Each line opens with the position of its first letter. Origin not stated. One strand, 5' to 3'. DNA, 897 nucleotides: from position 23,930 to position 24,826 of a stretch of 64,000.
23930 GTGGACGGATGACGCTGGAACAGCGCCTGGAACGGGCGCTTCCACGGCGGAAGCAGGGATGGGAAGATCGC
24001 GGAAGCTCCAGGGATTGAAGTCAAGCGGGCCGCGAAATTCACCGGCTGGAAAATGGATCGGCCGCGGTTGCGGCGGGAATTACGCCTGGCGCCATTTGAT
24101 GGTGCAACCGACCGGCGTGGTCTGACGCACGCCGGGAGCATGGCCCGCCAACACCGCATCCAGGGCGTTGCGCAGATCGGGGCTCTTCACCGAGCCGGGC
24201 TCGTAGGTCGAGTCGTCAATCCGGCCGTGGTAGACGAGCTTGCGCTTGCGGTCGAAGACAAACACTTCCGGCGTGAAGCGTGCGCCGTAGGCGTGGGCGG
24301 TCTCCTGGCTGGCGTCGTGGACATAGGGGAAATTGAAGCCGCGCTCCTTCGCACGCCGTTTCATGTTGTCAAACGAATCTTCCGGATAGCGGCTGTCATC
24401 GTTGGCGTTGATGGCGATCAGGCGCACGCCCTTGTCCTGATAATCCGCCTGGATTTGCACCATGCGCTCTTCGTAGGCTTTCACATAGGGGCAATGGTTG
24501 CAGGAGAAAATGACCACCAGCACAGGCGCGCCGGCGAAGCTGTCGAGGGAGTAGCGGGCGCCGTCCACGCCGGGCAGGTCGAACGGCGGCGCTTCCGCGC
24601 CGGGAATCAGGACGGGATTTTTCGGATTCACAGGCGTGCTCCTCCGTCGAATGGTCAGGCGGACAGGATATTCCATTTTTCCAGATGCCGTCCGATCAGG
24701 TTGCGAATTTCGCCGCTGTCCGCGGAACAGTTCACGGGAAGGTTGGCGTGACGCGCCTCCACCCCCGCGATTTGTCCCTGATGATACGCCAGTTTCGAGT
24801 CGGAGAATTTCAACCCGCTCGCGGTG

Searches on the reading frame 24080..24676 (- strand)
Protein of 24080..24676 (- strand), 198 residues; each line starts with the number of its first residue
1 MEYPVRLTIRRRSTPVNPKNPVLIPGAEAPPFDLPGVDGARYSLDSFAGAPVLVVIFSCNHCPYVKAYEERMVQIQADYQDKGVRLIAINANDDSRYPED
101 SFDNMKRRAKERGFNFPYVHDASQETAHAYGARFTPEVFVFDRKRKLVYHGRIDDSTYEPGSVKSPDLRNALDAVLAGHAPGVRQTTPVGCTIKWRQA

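Call 23: search_protein_families(library=pfam, max_evalue=1e-8, proteins=[window:24080-24676:-])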
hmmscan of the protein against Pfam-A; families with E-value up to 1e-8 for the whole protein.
window:24080-24676:- (198 aa): 2 families
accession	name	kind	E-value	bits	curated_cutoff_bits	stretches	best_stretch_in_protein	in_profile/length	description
PF08534.16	Redoxin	-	1.5e-22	80.4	26.6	1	26-157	3-139/148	Redoxin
PF00578.27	AhpC-TSA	-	7.7e-22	78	26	1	26-149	2-123/124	AhpC/TSA family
